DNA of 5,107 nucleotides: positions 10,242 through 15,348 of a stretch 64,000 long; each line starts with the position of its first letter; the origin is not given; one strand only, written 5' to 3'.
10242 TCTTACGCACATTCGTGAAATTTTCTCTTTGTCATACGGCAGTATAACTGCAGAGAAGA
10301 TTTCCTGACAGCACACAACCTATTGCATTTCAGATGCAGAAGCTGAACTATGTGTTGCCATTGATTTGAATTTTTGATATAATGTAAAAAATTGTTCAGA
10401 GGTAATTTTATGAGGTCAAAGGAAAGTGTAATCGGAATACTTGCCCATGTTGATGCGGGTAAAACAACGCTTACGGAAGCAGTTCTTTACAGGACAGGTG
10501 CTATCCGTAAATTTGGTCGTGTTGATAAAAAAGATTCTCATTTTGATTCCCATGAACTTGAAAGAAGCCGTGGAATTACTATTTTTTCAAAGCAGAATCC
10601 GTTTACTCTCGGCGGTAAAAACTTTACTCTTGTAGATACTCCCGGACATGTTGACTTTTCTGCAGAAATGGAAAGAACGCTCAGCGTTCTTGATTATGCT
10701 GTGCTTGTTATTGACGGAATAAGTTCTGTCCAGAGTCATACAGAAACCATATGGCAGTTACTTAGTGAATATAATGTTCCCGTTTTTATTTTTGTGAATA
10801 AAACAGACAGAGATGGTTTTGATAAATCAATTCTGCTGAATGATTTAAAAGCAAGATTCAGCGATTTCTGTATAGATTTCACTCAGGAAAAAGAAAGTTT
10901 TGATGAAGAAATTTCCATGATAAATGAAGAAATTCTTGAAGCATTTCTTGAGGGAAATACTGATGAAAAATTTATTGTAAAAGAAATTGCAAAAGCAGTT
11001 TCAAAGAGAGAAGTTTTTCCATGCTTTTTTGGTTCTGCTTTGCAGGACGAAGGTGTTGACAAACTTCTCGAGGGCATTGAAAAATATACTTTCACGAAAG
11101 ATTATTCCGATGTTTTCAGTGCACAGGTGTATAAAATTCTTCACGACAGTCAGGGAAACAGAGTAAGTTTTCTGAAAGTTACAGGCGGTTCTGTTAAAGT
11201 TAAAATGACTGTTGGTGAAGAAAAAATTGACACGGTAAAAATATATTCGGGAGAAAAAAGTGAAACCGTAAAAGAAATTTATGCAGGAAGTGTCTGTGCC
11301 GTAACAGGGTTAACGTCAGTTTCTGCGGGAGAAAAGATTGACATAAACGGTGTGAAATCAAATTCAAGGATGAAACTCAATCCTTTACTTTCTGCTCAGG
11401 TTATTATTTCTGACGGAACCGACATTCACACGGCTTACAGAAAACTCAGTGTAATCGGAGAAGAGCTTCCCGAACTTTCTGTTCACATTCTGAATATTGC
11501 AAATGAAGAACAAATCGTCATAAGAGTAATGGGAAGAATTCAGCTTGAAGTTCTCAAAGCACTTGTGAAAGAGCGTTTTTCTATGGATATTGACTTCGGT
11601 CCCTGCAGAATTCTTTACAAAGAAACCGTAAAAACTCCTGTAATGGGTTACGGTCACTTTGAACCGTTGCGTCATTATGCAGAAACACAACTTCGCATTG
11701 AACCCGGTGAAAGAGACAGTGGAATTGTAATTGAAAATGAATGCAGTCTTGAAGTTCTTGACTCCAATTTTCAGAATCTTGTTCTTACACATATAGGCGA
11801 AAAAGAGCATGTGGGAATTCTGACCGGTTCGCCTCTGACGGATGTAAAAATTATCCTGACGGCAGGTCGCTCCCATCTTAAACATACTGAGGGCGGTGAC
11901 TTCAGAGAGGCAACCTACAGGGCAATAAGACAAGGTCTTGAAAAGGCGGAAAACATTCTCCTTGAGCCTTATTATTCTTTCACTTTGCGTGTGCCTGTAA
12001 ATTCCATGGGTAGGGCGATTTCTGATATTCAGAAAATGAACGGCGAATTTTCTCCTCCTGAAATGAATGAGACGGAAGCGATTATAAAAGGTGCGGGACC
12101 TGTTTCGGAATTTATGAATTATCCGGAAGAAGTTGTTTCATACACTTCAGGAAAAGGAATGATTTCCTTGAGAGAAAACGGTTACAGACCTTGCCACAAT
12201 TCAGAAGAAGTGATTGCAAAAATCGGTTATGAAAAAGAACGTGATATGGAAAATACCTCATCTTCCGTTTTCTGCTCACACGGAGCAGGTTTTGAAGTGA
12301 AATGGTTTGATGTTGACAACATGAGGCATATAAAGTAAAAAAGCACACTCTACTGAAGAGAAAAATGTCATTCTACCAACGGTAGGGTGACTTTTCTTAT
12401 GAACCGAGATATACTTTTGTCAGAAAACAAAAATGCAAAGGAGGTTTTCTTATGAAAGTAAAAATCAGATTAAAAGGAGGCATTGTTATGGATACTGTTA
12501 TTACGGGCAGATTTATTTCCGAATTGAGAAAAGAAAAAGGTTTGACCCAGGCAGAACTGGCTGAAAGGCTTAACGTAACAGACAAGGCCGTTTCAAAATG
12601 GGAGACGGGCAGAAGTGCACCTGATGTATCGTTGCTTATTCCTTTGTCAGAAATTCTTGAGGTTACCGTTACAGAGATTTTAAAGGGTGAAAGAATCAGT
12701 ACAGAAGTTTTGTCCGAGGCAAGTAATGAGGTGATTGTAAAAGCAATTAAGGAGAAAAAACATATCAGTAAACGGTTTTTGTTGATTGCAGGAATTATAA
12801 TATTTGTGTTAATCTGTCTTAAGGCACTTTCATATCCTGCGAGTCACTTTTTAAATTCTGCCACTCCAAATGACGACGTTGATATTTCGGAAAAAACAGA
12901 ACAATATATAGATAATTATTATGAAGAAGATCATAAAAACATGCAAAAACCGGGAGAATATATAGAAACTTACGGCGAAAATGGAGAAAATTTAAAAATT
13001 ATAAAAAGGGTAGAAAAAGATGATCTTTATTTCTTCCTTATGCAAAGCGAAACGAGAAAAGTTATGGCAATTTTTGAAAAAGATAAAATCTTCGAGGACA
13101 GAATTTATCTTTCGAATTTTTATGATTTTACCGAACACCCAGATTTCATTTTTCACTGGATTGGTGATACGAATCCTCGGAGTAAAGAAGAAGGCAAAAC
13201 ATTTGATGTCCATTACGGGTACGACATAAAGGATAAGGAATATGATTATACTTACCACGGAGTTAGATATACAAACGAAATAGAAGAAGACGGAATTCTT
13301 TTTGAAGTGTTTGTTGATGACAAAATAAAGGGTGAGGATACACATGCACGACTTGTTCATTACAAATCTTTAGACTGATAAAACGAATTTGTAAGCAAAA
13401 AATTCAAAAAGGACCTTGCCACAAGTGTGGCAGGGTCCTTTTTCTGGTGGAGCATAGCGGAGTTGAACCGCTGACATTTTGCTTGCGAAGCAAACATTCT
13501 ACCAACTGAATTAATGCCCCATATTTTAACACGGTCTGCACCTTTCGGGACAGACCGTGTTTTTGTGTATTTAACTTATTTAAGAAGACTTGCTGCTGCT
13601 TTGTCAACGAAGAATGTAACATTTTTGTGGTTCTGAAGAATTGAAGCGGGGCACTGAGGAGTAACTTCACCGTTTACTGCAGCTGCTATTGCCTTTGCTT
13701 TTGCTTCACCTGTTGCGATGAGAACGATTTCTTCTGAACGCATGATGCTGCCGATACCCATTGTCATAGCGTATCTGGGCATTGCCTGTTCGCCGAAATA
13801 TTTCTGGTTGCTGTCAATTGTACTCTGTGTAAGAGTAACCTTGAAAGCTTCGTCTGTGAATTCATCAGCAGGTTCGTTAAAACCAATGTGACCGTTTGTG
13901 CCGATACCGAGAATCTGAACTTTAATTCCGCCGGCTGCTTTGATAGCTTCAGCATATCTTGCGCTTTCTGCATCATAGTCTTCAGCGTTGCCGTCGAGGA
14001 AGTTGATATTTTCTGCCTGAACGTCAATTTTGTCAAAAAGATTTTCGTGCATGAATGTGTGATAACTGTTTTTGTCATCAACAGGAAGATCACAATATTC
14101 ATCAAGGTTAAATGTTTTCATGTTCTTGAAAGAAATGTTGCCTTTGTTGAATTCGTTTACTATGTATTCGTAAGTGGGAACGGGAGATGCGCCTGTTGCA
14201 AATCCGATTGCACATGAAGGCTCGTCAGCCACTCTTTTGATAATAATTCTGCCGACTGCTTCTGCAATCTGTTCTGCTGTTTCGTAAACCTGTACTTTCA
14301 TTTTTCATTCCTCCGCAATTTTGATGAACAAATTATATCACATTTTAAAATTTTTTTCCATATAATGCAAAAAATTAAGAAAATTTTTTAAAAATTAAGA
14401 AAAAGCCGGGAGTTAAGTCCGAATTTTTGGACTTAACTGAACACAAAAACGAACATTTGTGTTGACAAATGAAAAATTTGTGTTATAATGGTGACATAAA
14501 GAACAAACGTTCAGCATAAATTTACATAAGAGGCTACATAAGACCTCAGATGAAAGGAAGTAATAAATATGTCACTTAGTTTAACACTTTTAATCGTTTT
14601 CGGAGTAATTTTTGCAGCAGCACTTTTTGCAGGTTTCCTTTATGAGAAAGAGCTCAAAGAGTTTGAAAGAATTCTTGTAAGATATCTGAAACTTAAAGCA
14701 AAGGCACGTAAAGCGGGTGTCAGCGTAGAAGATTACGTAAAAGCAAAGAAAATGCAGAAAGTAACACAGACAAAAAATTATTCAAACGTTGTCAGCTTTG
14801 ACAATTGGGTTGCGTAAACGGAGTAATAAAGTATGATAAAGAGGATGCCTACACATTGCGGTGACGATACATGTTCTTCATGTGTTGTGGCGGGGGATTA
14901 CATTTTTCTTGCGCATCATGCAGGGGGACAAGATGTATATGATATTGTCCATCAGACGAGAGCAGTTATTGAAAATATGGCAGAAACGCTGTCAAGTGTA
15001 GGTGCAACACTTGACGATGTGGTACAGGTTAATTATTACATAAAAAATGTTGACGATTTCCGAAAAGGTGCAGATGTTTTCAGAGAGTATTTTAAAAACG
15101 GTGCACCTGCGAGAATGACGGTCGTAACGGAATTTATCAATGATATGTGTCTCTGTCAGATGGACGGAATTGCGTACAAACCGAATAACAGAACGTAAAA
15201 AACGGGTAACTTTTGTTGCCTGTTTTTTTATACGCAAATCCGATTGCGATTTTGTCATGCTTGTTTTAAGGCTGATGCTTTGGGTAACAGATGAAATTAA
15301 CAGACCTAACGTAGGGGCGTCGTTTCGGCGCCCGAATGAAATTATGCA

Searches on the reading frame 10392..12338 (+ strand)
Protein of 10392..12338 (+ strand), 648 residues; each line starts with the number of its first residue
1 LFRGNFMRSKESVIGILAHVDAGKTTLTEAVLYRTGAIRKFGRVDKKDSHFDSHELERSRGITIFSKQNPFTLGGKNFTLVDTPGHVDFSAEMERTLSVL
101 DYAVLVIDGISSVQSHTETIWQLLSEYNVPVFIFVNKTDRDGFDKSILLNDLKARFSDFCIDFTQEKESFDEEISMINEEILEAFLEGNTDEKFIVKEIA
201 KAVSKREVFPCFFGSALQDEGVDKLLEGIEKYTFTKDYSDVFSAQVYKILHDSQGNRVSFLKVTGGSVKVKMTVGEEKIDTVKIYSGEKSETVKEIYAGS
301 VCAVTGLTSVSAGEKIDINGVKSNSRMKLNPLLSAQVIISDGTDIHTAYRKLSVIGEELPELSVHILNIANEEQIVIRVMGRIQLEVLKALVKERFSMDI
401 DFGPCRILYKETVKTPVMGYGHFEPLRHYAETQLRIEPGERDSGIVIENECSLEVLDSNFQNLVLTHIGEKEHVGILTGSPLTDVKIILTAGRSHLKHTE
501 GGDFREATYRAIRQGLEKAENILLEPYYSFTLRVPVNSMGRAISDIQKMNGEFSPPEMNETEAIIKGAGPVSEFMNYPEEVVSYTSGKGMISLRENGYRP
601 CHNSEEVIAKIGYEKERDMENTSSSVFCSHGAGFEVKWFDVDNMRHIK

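Call 43: search_protein_families(library=pfam, proteins=[window:10392-12338:+], max_evalue=0.00001)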
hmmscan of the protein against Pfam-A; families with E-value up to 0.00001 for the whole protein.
window:10392-12338:+ (648 aa): 5 families
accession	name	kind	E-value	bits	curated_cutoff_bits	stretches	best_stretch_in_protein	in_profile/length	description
PF00009.33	GTP_EFTU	-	2.4e-48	164.7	26.5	1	14-232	6-185/188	Elongation factor Tu GTP binding domain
PF03764.24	EFG_IV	-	3.8e-19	69.1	24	1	407-520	3-121/121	Elongation factor G, domain IV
PF00679.30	EFG_C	-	6.3e-18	65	27.9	1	523-604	2-84/89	Elongation factor G C-terminus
PF22042.2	EF-G_D2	-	8.3e-08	32.7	27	1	242-315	2-80/84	Elongation factor G domain 2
PF01926.29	MMR_HSR1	-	5.3e-06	27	21.9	0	21-137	9-113/113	50S ribosome-binding GTPase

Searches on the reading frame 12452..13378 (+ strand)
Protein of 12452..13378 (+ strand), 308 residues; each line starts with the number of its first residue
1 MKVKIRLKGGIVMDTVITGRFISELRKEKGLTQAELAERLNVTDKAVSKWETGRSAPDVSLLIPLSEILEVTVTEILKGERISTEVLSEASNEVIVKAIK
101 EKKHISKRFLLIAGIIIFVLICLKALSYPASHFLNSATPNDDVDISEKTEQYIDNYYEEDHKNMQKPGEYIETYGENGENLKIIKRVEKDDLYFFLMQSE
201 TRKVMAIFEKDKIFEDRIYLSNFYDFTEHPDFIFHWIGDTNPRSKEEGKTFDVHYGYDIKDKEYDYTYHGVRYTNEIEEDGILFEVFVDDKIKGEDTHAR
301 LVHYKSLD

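Call 43: search_protein_families(library=pfam, proteins=[window:12452-13378:+], max_evalue=0.00001)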
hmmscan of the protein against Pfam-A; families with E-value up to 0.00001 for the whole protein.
window:12452-13378:+ (308 aa): 3 families
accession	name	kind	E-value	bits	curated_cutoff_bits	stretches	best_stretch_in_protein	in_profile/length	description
PF01381.28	HTH_3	-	9.4e-16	58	23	1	22-76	1-55/55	Helix-turn-helix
PF13560.12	HTH_31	-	6.2e-10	39.7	27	1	19-75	3-60/64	Helix-turn-helix domain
PF12844.13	HTH_19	-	9.4e-09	35.5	30.2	1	19-80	1-62/64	Helix-turn-helix domain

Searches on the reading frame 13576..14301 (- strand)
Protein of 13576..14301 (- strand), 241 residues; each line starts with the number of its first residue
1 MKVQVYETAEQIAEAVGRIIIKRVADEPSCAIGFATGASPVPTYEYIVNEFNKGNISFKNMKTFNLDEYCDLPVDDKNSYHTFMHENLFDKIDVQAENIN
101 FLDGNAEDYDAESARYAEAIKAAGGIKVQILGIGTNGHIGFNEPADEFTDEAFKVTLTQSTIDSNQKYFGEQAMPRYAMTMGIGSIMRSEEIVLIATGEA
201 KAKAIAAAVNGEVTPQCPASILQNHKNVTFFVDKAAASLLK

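Call 91: search_protein_families(library=pfam, proteins=[window:13576-14301:-], max_evalue=0.00001)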
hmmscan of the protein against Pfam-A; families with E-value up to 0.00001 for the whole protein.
window:13576-14301:- (241 aa): 1 family
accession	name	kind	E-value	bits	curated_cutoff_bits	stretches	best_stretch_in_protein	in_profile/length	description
PF01182.26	Glucosamine_iso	-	6.5e-22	78.9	27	1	7-228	5-222/225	Glucosamine-6-phosphate isomerases/6-phosphogluconolactonase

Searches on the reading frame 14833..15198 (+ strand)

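Call 91: search_protein_families(library=pfam, proteins=[window:14833-15198:+], max_evalue=0.00001)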
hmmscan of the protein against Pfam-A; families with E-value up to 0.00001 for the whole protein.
window:14833-15198:+ (121 aa): 1 family
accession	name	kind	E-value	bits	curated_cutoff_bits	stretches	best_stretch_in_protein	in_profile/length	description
PF01042.26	Ribonuc_L-PSP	-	1.1e-13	51.6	27.3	1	35-113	38-118/121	Endoribonuclease L-PSP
